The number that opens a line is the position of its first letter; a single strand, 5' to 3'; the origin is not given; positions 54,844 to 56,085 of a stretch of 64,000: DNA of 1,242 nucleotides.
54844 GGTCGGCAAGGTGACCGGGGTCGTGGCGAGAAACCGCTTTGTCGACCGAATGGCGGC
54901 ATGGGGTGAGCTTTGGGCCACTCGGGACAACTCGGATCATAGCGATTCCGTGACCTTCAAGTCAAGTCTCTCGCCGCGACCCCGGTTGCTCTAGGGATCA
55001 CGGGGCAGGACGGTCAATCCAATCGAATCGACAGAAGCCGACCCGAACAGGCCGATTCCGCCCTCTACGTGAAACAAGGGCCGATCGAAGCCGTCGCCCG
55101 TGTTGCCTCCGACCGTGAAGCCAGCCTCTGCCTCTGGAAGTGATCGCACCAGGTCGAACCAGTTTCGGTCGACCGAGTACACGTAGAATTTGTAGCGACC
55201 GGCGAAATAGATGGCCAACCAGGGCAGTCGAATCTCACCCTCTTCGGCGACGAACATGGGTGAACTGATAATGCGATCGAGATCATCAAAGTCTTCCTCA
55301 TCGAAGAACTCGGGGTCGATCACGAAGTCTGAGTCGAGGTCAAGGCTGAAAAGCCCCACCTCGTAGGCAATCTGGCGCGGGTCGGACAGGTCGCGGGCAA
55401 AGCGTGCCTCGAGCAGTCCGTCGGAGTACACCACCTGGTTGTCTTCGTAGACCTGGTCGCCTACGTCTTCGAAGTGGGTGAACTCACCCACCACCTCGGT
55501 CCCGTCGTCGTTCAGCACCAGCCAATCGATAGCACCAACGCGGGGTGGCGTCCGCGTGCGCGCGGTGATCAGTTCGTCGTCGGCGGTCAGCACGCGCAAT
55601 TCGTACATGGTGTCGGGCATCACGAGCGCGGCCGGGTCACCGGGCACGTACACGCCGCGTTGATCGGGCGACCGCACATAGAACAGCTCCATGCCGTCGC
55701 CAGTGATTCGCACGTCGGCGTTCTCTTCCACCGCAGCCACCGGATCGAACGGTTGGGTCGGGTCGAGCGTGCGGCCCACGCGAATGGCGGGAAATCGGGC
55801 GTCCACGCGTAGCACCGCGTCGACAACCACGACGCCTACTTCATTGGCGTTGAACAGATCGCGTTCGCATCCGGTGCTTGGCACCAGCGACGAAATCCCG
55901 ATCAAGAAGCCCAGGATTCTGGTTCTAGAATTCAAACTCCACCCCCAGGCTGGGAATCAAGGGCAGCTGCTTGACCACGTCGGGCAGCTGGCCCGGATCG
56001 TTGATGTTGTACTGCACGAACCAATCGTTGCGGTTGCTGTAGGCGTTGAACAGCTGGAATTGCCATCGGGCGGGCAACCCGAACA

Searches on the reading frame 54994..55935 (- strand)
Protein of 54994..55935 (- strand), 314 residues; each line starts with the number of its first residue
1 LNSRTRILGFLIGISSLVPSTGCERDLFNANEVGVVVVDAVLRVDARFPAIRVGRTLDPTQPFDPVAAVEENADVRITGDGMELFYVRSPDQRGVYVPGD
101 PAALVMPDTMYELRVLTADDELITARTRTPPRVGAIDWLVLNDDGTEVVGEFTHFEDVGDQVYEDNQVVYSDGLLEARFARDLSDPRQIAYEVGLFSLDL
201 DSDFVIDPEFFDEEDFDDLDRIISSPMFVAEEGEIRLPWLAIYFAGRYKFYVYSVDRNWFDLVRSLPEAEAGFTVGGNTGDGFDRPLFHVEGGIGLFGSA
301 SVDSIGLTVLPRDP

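Call 56: search_protein_families(library=pfam, proteins=[window:54994-55935:-], max_evalue=0.00001)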
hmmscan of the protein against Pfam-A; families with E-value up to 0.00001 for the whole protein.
window:54994-55935:- (314 aa): 1 family
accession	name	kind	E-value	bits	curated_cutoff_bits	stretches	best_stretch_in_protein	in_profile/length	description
PF14054.11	DUF4249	-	3.8e-10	40.2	28.5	1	32-304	12-267/269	Domain of unknown function (DUF4249)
